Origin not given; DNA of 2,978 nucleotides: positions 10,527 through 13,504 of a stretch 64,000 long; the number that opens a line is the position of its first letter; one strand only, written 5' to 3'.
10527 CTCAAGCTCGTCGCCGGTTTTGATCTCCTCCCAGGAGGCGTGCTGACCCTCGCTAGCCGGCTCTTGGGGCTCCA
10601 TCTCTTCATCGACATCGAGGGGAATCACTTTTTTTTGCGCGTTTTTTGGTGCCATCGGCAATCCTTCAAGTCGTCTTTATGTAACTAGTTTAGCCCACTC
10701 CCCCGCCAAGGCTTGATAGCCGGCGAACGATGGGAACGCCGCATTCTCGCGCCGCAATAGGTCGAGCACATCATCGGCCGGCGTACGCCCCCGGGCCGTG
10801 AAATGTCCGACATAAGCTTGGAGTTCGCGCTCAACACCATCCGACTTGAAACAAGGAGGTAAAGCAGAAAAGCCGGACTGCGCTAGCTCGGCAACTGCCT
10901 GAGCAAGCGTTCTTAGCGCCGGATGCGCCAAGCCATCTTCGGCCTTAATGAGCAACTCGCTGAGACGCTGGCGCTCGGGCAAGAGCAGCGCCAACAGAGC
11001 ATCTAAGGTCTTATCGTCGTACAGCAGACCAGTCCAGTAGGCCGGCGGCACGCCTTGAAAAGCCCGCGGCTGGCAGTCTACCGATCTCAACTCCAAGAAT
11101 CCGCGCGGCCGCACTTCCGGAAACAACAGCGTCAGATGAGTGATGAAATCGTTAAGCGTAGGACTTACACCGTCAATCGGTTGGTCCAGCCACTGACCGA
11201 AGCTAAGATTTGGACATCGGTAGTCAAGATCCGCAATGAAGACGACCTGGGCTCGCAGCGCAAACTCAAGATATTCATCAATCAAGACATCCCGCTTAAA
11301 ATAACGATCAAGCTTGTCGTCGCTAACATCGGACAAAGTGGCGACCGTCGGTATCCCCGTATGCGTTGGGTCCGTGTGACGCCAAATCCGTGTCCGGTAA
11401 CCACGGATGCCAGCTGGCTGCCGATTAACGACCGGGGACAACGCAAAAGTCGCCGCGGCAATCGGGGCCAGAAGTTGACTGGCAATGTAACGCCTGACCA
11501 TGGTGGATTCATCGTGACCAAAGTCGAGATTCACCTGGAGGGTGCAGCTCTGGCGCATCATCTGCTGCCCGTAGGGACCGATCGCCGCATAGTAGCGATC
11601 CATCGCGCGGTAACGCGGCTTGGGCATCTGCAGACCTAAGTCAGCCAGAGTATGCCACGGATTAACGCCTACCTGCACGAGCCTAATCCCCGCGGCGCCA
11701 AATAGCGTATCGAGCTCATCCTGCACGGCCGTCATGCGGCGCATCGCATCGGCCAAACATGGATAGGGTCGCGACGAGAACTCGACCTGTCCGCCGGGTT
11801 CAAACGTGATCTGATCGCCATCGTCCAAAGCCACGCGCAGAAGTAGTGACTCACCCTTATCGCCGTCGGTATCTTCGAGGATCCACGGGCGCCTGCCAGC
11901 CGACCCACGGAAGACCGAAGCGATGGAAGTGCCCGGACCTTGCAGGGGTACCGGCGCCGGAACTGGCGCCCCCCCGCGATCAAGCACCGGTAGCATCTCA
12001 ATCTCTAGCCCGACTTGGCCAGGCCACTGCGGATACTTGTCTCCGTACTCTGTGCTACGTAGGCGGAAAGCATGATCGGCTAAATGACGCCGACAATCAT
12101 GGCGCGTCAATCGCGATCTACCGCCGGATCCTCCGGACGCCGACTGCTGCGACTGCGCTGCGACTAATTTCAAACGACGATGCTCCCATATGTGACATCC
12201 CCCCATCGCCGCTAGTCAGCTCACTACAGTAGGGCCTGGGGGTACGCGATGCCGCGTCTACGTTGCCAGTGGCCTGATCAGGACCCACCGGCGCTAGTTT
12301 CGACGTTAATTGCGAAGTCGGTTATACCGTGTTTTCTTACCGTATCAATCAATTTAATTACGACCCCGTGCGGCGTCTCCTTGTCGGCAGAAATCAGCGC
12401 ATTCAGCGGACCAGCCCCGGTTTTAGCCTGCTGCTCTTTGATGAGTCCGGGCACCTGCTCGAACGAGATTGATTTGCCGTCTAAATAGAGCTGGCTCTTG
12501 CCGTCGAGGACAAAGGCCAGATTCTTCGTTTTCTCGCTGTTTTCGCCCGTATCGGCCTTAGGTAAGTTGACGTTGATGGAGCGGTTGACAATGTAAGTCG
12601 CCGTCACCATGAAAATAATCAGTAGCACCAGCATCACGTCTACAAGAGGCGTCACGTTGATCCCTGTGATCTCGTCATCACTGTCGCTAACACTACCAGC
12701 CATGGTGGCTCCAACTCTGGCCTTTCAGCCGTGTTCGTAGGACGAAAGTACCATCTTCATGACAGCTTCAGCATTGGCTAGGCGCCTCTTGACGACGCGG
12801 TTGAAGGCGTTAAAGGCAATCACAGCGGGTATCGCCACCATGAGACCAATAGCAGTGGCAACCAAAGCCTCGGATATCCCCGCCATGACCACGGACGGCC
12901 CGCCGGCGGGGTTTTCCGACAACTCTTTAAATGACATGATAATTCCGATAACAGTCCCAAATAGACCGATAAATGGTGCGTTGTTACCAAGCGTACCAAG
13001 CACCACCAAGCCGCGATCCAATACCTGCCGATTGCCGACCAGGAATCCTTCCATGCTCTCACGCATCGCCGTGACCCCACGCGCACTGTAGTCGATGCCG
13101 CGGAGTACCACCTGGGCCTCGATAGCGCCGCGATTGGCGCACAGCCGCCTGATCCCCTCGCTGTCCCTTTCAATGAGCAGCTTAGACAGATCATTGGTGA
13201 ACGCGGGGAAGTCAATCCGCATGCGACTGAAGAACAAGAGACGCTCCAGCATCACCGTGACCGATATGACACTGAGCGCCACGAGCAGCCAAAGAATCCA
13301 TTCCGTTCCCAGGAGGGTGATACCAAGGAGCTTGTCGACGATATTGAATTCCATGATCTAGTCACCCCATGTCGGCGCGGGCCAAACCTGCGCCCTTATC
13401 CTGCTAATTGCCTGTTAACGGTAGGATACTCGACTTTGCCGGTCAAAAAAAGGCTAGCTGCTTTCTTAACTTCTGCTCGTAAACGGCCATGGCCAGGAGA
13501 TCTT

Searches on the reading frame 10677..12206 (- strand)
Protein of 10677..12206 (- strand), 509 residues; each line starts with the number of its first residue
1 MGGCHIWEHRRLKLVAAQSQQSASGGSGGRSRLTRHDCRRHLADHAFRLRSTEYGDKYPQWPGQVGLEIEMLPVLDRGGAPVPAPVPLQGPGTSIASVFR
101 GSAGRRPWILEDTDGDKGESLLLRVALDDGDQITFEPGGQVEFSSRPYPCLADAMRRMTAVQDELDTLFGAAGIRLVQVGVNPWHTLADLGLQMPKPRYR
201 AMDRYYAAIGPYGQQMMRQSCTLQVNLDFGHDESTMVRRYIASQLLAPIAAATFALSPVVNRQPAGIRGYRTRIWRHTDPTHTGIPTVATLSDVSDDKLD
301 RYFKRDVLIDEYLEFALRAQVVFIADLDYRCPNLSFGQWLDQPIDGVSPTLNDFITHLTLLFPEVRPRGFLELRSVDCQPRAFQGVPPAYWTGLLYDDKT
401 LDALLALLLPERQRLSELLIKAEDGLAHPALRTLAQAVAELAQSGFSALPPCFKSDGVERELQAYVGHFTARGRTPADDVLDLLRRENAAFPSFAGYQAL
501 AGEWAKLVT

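Call 8: search_protein_families(library=pfam, proteins=[window:10677-12206:-], max_evalue=0.001)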
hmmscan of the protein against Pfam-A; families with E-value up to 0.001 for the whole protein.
window:10677-12206:- (509 aa): 1 family
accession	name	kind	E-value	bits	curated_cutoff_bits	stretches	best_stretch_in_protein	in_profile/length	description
PF04107.18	GCS2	-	2.7e-41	142.3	21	1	131-402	37-280/291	Glutamate-cysteine ligase family 2(GCS2)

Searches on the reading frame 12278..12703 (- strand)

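Call 47: search_protein_families(library=pfam, proteins=[window:12278-12703:-], max_evalue=0.001)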
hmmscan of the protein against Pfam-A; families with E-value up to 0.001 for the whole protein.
window:12278-12703:- (141 aa): 1 family
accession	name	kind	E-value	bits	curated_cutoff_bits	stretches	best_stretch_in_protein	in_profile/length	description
PF02472.21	ExbD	-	2.4e-29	102.4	25.4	1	10-135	3-126/128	Biopolymer transport protein ExbD/TolR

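Call 77: search_protein_families(library=ncbifam, proteins=[window:12278-12703:-], max_evalue=0.0001)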
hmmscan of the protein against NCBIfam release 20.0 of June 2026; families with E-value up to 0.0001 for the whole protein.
window:12278-12703:- (141 aa): 5 families
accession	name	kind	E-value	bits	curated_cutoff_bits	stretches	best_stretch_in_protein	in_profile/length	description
TIGR02801.1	tolR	equivalog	3.5e-25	89.1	127.3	1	14-132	4-126/129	protein TolR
TIGR02804.1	ExbD_2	equivalog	2.5e-19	69.8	123.45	1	14-132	3-117/121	TonB system transport protein ExbD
NF008429.0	PRK11267.1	equivalog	2.6e-16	59.9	216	1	7-129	10-129/141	TonB system transport protein ExbD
NF008248.0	PRK11024.1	equivalog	4e-14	52.9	162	1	13-130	14-135/142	colicin uptake protein TolR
TIGR02803.1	ExbD_1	equivalog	1.8e-13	50.6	152.95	1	14-129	3-115/122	TonB system transport protein ExbD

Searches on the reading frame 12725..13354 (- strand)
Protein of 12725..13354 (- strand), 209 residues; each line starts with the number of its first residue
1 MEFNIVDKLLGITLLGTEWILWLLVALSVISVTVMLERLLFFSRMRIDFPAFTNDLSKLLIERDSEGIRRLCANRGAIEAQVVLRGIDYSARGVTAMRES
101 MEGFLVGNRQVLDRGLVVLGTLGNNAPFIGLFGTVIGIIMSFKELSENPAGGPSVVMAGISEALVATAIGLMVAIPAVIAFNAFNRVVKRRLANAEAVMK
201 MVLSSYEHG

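Call 8: search_protein_families(library=pfam, proteins=[window:12725-13354:-], max_evalue=0.001)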
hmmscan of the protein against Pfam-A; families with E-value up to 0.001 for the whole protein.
window:12725-13354:- (209 aa): 1 family
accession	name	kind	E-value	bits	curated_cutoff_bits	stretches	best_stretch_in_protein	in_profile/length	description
PF01618.21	MotA_ExbB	-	1.1e-29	103.2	22.9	1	78-195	5-125/127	MotA/TolQ/ExbB proton channel family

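Call 77: search_protein_families(library=ncbifam, proteins=[window:12725-13354:-], max_evalue=0.0001)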
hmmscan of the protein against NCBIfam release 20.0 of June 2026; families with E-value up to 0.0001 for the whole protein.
window:12725-13354:- (209 aa): 8 families
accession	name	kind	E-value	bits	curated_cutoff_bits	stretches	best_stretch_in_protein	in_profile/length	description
TIGR02796.1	tolQ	equivalog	4.7e-31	108.2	221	1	19-203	15-211/216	protein TolQ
TIGR02805.1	exbB2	equivalog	1.4e-23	83.6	135.35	1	112-190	51-129/138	TonB-system energizer ExbB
TIGR02797.1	exbB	equivalog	2.3e-23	83.1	206.2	1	109-202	112-208/211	tonB-system energizer ExbB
NF008066.0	PRK10801.1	equivalog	1.4e-19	70.5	403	1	95-200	110-211/230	Tol-Pal system protein TolQ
NF007722.0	PRK10414.1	equivalog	2.7e-19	69.7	402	1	111-191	125-205/244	tol-pal system-associated acyl-CoA thioesterase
NF006284.1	PRK08456.1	equivalog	1.1e-07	31.3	380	1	38-175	63-197/252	flagellar motor stator protein MotA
NF006583.0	PRK09109.1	equivalog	2.6e-06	26.7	237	1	85-199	110-222/246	flagellar motor protein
NF006527.0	PRK08990.1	equivalog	9.3e-05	21.8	341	0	98-203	122-223/254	flagellar motor protein PomA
